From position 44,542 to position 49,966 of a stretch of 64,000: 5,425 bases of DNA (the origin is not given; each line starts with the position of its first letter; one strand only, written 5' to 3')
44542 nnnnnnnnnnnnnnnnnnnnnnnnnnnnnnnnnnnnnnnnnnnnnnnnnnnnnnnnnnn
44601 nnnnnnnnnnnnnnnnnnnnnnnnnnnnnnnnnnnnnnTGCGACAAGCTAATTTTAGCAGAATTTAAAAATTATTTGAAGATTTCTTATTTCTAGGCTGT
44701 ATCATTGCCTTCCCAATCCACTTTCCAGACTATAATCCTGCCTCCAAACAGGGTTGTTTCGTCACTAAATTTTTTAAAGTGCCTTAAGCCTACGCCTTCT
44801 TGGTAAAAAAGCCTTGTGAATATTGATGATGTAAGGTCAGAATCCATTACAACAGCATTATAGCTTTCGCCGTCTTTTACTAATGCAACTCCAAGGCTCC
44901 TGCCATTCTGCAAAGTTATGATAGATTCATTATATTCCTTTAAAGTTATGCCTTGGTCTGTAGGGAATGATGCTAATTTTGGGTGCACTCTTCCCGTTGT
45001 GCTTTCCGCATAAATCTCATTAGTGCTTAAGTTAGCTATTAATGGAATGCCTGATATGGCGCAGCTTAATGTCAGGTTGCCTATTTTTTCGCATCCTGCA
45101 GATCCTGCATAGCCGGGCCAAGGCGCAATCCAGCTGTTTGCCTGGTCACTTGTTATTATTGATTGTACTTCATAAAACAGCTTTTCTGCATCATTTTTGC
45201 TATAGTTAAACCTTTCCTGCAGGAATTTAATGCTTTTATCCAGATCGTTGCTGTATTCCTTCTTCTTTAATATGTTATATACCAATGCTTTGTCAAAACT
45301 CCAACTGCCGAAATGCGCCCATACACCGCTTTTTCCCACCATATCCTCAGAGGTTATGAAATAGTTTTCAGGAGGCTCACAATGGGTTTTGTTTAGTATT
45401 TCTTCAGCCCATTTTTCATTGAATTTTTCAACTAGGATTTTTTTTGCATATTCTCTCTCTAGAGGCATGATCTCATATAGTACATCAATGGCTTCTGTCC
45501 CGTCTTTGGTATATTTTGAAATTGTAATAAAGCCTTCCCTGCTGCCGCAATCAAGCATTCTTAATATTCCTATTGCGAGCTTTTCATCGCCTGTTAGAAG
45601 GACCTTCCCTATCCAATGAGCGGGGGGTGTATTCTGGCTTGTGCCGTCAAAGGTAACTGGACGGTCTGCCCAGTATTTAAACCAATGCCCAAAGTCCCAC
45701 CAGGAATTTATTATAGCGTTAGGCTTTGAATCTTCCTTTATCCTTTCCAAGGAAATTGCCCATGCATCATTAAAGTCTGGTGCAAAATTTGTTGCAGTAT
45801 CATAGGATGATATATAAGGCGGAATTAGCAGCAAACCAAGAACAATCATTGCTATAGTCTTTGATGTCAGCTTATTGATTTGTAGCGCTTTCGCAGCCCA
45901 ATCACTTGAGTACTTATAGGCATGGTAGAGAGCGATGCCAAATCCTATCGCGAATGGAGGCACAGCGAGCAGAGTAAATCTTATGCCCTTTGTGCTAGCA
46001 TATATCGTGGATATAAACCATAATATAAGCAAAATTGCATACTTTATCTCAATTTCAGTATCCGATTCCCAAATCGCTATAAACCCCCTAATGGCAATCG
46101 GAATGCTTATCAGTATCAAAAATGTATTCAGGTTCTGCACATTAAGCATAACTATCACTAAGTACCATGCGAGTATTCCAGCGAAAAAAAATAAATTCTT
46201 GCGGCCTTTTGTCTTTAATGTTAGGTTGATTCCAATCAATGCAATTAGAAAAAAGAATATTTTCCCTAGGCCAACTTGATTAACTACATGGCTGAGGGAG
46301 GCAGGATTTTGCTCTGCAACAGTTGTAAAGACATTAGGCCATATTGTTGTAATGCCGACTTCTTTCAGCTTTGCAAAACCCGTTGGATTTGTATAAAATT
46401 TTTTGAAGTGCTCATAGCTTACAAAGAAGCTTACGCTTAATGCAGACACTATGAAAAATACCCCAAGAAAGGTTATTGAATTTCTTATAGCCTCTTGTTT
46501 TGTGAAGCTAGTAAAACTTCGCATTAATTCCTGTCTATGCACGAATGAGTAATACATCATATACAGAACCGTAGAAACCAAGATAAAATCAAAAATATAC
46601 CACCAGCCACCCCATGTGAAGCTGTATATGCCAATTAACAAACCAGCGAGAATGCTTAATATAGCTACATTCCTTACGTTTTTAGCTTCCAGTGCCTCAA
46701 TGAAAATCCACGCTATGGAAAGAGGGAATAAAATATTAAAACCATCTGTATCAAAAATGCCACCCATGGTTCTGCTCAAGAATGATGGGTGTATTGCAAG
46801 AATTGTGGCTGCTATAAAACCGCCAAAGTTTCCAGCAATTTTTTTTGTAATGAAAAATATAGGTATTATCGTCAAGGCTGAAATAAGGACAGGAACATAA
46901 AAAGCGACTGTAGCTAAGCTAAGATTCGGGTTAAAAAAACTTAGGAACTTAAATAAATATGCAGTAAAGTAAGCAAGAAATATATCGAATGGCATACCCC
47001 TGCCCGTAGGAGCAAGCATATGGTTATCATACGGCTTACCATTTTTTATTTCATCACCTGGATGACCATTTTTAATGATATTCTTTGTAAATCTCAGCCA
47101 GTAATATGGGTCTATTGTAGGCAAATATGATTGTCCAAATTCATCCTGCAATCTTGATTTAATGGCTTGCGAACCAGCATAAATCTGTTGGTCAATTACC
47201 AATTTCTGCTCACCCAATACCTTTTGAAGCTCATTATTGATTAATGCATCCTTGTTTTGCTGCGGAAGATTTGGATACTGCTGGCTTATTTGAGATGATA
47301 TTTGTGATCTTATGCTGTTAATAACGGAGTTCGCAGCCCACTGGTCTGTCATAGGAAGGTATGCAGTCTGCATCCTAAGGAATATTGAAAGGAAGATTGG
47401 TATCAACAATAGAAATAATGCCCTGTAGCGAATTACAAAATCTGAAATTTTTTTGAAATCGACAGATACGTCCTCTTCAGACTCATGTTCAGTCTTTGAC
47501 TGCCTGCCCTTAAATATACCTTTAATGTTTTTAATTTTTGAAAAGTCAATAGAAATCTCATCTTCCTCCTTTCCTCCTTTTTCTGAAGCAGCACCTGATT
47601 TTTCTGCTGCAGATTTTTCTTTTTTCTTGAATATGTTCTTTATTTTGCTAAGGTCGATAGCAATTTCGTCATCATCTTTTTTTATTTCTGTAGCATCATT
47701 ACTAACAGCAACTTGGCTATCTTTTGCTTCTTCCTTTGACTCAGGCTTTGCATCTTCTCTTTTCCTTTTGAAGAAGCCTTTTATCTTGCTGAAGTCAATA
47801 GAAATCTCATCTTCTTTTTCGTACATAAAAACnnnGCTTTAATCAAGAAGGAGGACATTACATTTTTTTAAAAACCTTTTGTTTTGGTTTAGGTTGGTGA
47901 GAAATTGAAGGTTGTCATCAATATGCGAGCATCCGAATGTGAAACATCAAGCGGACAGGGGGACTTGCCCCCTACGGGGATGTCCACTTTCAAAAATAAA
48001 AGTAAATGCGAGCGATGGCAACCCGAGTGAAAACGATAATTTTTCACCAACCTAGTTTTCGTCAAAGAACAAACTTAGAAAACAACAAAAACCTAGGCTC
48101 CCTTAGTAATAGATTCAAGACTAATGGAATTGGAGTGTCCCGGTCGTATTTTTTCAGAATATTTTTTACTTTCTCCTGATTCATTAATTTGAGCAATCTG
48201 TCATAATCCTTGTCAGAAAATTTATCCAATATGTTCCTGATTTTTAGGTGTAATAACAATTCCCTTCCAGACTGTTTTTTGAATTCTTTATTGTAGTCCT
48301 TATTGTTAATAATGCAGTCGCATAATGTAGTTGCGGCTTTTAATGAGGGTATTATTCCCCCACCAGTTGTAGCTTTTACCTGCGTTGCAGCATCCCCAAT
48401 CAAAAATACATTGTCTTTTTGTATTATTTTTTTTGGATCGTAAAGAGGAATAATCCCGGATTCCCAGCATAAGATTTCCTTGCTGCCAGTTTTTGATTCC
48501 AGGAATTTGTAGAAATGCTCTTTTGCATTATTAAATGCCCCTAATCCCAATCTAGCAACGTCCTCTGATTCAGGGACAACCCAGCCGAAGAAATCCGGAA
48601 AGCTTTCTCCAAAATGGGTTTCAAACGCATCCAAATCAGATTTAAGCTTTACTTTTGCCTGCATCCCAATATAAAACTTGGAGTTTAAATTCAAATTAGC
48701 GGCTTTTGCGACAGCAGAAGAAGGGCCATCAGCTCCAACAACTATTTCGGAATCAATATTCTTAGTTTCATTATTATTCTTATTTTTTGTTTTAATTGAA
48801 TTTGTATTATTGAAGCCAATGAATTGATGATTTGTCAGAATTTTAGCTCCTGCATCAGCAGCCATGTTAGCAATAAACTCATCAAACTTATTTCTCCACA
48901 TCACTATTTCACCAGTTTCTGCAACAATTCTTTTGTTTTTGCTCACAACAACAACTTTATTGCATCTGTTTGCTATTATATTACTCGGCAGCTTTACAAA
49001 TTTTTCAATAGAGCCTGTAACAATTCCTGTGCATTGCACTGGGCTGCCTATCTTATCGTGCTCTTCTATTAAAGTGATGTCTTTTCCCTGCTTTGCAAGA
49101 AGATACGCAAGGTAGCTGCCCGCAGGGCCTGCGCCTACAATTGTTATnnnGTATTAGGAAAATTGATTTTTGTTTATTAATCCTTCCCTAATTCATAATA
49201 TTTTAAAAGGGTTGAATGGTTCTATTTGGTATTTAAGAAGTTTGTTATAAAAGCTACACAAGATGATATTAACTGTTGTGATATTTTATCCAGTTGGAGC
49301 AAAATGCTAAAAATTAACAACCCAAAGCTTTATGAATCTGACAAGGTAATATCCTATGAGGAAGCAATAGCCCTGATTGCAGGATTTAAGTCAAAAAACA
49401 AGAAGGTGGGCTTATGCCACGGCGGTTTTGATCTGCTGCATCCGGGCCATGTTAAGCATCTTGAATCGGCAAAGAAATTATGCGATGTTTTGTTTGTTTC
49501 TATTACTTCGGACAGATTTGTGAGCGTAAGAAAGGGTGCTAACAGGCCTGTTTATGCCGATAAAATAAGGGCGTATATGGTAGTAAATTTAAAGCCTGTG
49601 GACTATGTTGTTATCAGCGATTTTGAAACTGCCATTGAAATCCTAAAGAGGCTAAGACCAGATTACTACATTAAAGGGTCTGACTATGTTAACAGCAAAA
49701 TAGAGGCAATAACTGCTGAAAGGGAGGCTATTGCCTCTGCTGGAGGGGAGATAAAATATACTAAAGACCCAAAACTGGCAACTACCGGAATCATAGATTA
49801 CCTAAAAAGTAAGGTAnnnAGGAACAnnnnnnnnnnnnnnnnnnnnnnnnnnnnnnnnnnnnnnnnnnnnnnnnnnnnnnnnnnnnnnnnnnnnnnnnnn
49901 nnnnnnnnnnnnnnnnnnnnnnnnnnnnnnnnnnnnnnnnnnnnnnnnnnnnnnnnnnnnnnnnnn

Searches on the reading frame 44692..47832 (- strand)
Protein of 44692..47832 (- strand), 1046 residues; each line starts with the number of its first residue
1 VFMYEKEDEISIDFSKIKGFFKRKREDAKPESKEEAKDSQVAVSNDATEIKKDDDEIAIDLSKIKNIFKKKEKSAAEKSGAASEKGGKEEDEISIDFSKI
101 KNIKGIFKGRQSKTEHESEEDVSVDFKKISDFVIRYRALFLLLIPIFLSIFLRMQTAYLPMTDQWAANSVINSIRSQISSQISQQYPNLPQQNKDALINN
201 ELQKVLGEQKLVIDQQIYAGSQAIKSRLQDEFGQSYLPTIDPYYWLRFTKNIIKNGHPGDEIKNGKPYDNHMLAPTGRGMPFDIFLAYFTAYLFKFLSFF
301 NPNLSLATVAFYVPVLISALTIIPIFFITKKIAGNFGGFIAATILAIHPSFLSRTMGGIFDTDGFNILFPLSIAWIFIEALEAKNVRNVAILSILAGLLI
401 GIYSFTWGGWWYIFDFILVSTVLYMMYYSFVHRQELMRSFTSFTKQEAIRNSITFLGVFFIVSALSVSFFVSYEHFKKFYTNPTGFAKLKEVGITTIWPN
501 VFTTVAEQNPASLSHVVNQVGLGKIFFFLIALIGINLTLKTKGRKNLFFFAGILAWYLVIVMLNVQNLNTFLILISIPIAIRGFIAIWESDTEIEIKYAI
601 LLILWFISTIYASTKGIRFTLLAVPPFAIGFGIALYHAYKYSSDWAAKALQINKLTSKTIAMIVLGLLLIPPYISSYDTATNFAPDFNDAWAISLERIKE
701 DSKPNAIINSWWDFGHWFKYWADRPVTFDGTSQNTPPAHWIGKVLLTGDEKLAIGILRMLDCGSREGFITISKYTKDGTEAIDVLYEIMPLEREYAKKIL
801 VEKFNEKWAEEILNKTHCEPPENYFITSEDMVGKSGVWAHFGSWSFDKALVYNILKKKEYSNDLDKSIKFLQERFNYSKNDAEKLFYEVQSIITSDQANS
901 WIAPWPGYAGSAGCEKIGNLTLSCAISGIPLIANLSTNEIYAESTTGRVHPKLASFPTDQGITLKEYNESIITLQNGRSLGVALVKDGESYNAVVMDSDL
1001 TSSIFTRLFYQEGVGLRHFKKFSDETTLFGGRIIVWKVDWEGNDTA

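Call 40: search_protein_families(library=pfam, proteins=[window:44692-47832:-], max_evalue=0.0001)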
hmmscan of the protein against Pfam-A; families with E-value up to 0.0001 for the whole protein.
window:44692-47832:- (1046 aa): 2 families
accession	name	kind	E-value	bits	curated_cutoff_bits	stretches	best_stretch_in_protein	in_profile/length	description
PF02516.20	STT3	-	2.2e-47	162.9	24.5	1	228-669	20-397/405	Oligosaccharyl transferase STT3, N-terminal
PF21436.2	STT3-PglB_core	-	8.2e-06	26.8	23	1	708-842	5-125/131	STT3/PglB/AglB core domain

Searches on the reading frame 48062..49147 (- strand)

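Call 82: search_protein_families(library=pfam, proteins=[window:48062-49147:-], max_evalue=0.0001)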
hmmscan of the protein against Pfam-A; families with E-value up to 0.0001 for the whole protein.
window:48062-49147:- (361 aa): 7 families
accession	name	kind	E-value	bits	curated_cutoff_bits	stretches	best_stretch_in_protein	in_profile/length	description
PF01494.25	FAD_binding_3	-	4.2e-18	66.1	22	1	2-178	5-198/349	FAD binding domain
PF13450.12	NAD_binding_8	-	1.5e-09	38.4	21.9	1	3-34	1-32/68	NAD(P)-binding Rossmann-like domain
PF01266.30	DAO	-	1.1e-08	35.4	27.9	1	1-47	2-50/353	FAD dependent oxidoreductase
PF07992.20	Pyr_redox_2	-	1.7e-07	31.4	26.1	0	2-43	4-46/291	Pyridine nucleotide-disulphide oxidoreductase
PF05834.18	Lycopene_cycl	-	2.6e-07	30.5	23.4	0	1-168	2-164/380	Lycopene cyclase protein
PF03486.20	HI0933_like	-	3.4e-06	27.1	50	1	2-41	4-43/244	HI0933-like protein Rossmann domain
PF12831.13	FAD_oxidored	-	1.2e-05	25.2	27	1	1-141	2-145/416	FAD dependent oxidoreductase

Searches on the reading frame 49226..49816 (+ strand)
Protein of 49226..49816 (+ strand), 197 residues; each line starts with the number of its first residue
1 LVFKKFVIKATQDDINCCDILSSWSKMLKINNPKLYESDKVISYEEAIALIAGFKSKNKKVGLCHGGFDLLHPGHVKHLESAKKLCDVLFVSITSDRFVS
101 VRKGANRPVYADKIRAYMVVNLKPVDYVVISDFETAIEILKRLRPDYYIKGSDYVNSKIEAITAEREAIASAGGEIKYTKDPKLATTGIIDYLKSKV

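Call 84: search_protein_families(library=pfam, proteins=[window:49226-49816:+], max_evalue=0.01)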
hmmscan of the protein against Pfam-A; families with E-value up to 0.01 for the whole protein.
window:49226-49816:+ (197 aa): 2 families
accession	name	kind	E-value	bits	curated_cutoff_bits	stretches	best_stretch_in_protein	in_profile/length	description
PF01467.32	CTP_transf_like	-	3.5e-15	56.8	21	1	64-169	2-108/133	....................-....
PF22746.1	SHOCT-like_DUF2089-C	-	0.0055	16.7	27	0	41-58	14-31/32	SHOCT-like domain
